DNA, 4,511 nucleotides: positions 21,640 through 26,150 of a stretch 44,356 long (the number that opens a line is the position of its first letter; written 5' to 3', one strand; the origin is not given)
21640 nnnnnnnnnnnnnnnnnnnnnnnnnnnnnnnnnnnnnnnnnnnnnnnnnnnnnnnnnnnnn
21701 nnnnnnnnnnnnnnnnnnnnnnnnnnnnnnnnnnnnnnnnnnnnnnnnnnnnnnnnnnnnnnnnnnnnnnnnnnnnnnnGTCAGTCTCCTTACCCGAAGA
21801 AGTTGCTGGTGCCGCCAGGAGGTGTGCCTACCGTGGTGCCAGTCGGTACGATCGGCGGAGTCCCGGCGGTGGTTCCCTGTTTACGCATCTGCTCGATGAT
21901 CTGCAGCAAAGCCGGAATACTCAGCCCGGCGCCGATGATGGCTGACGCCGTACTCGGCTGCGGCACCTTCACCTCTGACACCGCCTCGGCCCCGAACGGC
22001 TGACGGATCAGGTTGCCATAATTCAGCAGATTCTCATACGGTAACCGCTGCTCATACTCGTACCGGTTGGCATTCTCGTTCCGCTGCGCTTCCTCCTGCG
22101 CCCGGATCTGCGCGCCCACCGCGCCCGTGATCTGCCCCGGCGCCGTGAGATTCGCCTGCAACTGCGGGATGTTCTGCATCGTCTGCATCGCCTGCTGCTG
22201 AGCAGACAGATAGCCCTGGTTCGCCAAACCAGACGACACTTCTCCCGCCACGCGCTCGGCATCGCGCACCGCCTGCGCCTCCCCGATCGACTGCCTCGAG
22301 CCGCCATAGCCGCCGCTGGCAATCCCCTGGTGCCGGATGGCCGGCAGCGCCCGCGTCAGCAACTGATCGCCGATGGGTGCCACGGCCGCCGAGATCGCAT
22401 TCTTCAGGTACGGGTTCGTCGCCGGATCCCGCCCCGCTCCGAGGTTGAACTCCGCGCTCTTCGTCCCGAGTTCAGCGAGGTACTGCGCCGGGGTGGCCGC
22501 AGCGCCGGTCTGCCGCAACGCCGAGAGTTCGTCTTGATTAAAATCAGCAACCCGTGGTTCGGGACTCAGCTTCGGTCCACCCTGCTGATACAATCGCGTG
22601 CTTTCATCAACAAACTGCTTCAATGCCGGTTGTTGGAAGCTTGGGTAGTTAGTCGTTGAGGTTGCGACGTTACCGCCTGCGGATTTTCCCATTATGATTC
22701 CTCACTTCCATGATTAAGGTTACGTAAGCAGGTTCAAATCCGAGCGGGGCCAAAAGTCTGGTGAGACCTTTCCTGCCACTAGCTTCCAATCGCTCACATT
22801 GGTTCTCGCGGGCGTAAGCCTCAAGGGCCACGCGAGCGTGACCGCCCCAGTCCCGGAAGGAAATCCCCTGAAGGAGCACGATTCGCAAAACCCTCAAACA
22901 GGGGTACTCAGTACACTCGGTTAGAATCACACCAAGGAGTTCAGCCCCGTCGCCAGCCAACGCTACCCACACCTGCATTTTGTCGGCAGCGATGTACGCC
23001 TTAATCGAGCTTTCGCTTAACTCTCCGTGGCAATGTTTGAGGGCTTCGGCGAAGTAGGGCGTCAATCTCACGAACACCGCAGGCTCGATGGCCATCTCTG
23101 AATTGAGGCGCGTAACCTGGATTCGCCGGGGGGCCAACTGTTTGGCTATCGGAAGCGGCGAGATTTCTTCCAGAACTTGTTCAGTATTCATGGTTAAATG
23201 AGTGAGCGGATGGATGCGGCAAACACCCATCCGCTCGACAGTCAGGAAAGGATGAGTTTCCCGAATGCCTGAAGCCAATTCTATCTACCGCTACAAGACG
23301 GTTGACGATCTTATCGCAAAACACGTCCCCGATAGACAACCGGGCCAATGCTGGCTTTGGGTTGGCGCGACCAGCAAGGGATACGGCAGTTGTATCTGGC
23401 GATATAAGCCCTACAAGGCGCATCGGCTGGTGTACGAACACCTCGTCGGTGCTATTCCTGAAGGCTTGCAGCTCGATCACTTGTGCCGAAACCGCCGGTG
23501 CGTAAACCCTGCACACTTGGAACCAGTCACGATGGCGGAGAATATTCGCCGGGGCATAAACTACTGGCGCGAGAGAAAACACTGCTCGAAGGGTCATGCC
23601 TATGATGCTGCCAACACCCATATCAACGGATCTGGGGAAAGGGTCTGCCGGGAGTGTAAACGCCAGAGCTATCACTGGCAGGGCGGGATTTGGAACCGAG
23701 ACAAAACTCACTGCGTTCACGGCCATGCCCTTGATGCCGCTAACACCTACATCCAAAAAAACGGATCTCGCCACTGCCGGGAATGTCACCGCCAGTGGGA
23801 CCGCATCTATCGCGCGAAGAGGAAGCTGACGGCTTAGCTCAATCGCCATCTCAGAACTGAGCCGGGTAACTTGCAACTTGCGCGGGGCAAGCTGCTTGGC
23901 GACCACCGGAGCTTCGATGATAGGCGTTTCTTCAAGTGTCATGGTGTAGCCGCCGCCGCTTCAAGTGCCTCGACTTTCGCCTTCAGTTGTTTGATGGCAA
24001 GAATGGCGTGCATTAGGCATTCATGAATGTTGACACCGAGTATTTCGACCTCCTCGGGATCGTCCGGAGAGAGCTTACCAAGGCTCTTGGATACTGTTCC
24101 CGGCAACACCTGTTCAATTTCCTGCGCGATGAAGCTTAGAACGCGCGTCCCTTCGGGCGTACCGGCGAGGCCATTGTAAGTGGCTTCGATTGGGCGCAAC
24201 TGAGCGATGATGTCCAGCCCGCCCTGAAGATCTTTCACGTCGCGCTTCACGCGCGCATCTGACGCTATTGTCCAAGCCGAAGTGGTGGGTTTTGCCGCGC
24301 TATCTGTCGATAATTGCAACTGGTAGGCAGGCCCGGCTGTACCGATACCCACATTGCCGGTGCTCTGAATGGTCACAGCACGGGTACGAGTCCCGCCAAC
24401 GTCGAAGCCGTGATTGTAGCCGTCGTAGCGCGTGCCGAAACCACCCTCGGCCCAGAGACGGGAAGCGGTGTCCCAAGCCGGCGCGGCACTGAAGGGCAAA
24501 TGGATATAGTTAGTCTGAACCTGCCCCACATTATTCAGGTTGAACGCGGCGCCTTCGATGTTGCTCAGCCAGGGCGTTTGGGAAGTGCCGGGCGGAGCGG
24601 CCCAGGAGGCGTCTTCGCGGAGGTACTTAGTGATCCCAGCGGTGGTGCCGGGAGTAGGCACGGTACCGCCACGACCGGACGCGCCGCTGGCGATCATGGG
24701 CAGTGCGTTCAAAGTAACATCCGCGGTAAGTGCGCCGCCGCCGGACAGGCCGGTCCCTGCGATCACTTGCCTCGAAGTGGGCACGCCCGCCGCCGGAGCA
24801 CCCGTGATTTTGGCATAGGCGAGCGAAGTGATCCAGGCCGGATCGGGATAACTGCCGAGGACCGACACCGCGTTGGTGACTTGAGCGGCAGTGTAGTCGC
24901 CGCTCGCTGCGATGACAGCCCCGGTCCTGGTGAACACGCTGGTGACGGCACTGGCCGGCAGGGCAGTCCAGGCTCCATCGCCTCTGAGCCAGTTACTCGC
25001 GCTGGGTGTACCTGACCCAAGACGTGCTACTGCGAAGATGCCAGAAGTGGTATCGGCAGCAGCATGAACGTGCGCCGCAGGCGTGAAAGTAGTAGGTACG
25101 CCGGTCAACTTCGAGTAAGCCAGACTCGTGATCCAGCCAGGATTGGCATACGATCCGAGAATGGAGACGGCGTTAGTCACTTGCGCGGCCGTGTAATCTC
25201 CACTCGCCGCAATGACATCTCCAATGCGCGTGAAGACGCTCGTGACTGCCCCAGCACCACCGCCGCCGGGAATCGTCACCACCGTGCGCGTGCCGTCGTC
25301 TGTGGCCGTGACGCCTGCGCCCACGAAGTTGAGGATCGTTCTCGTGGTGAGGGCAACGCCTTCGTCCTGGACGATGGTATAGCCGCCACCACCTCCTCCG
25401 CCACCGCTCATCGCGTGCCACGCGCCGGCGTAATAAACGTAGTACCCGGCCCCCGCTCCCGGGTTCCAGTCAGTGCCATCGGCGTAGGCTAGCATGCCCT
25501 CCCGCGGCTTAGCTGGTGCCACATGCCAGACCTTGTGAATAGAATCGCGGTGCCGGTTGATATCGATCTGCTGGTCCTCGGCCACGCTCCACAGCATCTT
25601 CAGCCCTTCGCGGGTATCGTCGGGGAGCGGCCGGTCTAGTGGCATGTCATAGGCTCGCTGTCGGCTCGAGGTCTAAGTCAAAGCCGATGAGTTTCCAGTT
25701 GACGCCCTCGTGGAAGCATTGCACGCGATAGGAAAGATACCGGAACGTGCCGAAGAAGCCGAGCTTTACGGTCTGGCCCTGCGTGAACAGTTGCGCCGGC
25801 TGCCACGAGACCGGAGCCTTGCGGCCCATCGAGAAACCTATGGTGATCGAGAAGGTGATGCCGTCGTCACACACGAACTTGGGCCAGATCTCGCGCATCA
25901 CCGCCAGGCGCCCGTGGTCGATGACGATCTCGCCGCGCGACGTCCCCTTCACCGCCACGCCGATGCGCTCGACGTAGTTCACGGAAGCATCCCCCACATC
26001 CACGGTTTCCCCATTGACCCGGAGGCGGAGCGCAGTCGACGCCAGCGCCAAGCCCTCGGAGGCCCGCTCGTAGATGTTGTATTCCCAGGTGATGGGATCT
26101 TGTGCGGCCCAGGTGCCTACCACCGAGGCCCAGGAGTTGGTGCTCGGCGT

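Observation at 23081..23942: Antisense HNH cassette flanked by a diverged duplication of the 5' end of the gene it invaded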

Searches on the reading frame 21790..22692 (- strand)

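Call 9: search_protein_families(library=phrogs, proteins=[window:21790-22692:-], max_evalue=0.001)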
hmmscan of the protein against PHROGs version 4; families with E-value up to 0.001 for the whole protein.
window:21790-22692:- (300 aa): 2 families
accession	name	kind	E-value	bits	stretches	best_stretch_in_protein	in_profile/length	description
phrog_7477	-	unknown function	2e-11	44.9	1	5-250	26-275/313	-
phrog_4287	-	DNA, RNA and nucleotide metabolism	9.1e-07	29.4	1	3-209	3-254/392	DNA ejection protein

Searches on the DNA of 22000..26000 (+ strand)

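Call 5: search_dna_similar(query=window:22000-26000:+, collection=phages, mode=distant, max_rows=30)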
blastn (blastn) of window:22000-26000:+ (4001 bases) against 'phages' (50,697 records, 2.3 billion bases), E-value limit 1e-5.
No match.
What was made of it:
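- Tried and rejected: DNA search of the 4-kb region against 50,697 phage records gave no match (call 5).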

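Call 49: search_rna_families(source=window, start=22500, end=24500, threshold=evalue, max_evalue=1)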
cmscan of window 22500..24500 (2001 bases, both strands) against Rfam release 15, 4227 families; matches with E-value up to 1: 0.
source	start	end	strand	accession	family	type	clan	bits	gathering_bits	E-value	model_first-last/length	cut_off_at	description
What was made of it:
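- On Free-standing HNH homing endonuclease gene: No Rfam intron or other RNA family in 22500-24500 at E <= 1 (call 49).
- Tried and rejected: The Rfam scan gave nothing (call 49).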
